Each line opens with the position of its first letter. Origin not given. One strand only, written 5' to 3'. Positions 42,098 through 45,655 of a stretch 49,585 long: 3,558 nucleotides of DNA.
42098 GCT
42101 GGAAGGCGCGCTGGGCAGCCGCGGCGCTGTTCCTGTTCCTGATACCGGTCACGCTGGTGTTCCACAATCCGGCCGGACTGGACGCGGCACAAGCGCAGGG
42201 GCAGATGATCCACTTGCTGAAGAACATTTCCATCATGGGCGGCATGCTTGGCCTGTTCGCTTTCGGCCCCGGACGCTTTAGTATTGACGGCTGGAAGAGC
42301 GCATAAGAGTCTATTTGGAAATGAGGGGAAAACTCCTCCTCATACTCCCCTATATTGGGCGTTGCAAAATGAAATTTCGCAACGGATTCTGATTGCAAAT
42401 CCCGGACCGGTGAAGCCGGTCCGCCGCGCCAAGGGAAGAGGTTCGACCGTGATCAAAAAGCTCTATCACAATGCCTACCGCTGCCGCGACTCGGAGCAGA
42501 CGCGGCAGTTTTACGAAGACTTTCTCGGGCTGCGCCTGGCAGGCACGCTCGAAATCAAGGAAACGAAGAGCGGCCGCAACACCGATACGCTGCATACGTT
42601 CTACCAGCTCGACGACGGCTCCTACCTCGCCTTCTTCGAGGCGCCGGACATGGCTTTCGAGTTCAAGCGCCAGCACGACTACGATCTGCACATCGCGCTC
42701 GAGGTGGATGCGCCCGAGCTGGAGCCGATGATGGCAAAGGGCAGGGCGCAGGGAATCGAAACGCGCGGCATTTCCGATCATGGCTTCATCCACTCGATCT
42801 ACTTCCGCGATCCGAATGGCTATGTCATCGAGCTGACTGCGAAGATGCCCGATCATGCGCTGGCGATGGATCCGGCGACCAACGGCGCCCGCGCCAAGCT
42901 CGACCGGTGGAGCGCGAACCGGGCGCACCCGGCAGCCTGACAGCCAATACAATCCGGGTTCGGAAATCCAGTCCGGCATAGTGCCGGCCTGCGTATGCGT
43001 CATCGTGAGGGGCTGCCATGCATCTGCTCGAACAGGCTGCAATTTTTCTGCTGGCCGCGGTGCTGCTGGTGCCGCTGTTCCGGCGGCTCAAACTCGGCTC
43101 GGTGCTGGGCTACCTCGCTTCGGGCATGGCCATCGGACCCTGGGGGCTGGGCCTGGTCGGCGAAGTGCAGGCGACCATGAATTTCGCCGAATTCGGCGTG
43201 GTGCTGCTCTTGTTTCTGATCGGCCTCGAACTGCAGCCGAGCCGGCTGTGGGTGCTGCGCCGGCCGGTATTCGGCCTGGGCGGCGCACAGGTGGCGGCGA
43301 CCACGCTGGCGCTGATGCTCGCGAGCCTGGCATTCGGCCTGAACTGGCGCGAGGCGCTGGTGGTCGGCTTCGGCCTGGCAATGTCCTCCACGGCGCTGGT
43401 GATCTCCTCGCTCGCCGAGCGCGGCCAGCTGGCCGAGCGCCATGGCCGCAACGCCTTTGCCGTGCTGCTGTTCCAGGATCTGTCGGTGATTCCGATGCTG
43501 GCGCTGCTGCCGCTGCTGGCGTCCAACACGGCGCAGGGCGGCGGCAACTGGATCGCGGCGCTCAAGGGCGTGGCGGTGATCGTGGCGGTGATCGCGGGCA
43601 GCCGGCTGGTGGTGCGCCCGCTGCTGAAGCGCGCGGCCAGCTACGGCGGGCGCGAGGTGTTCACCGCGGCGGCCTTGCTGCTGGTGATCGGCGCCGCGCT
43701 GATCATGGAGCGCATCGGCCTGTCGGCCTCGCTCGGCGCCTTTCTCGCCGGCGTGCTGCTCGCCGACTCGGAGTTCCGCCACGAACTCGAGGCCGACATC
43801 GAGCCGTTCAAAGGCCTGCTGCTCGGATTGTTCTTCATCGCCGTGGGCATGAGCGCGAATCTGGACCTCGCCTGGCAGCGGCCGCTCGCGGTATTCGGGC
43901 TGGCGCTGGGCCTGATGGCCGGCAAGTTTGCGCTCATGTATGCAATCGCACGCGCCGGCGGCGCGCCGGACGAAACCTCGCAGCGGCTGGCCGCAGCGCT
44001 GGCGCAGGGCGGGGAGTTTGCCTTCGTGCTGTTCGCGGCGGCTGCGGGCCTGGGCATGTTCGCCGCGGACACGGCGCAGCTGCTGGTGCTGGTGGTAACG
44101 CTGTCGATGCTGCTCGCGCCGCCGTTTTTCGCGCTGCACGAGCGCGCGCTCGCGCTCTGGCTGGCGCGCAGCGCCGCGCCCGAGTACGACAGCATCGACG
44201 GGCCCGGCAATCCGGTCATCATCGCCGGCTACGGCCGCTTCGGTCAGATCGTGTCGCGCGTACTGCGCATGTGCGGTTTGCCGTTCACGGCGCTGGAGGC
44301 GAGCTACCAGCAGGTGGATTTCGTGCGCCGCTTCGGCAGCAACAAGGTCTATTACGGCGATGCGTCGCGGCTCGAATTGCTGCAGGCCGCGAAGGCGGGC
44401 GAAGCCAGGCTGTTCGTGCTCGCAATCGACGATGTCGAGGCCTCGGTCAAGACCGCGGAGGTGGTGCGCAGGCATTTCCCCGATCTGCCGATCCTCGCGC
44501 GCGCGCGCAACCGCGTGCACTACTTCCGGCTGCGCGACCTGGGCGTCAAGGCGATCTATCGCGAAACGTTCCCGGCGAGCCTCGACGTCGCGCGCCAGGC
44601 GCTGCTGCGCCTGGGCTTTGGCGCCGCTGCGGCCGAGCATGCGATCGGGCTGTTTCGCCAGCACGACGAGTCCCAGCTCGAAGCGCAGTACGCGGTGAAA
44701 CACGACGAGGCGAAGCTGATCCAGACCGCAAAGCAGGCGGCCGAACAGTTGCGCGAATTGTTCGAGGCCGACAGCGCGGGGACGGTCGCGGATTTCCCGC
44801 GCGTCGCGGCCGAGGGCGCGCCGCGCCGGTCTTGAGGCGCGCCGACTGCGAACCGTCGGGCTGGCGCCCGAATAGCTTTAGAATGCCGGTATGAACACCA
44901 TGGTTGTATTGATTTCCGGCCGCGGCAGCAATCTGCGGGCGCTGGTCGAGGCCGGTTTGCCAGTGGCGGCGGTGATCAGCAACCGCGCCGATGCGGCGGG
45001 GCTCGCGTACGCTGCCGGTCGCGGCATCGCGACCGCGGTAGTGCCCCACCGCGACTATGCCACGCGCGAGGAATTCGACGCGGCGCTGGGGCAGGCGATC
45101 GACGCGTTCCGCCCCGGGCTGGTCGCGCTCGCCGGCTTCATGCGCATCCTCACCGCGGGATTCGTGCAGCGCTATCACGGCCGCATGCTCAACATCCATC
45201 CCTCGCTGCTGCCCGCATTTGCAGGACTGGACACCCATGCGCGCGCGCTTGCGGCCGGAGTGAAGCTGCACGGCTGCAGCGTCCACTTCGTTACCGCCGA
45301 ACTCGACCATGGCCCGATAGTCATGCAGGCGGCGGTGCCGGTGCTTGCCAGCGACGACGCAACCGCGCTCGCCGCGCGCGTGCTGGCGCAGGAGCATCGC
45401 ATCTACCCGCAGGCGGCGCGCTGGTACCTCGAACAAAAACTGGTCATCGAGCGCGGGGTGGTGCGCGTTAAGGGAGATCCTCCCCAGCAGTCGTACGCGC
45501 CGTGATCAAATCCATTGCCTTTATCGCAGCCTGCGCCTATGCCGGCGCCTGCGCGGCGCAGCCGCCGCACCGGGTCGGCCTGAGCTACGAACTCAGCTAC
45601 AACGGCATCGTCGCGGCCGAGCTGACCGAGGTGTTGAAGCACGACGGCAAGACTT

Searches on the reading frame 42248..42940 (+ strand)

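Call 44: search_protein_families(library=pfam, proteins=[window:42248-42940:+], max_evalue=0.00001)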
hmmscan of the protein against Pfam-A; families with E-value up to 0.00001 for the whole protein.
window:42248-42940:+ (230 aa): 1 family
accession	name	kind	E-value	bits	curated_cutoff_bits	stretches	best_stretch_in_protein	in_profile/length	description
PF00903.31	Glyoxalase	-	7.5e-08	33.2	20.6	1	73-196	3-121/121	Glyoxalase/Bleomycin resistance protein/Dioxygenase superfamily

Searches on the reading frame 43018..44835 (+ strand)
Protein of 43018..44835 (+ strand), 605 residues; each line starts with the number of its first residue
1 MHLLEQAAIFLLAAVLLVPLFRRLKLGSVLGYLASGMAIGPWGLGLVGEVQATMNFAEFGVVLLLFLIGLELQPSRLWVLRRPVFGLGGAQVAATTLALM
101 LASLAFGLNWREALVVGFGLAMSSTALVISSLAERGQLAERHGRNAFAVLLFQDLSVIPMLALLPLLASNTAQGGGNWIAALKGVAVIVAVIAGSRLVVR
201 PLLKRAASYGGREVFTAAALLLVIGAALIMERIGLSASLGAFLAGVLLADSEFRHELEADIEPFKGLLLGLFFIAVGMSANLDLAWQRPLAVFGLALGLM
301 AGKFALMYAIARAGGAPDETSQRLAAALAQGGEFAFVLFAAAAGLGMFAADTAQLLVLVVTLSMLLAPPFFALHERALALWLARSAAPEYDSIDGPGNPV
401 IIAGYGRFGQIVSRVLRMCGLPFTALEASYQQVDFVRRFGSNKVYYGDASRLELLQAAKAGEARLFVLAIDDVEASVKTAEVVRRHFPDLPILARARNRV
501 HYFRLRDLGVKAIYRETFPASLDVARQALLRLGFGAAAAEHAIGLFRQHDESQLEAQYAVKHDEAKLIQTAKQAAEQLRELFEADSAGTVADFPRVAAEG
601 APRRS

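Call 44: search_protein_families(library=pfam, proteins=[window:43018-44835:+], max_evalue=0.00001)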
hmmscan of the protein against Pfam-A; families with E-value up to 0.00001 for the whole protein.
window:43018-44835:+ (605 aa): 2 families
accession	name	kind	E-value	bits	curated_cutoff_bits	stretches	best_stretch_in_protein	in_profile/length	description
PF00999.27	Na_H_Exchanger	-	1e-61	209.3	26.2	1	13-370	2-373/375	Sodium/hydrogen exchanger, transmembrane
PF02254.24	TrkA_N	-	2.2e-20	73.6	23.8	1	400-513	1-113/116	TrkA-N domain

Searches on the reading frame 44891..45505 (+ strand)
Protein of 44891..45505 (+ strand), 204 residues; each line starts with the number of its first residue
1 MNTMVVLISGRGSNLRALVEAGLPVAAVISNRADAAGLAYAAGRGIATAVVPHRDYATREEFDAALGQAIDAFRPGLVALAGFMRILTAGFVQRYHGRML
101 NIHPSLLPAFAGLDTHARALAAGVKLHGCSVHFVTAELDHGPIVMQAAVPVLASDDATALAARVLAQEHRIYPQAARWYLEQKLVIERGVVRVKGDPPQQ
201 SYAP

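Call 44: search_protein_families(library=pfam, proteins=[window:44891-45505:+], max_evalue=0.00001)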
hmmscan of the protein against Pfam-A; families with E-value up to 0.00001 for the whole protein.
window:44891-45505:+ (204 aa): 1 family
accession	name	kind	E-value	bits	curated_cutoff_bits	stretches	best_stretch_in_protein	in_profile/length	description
PF00551.24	Formyl_trans_N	-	7.3e-53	179.4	26.1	1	4-175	3-180/181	Formyl transferase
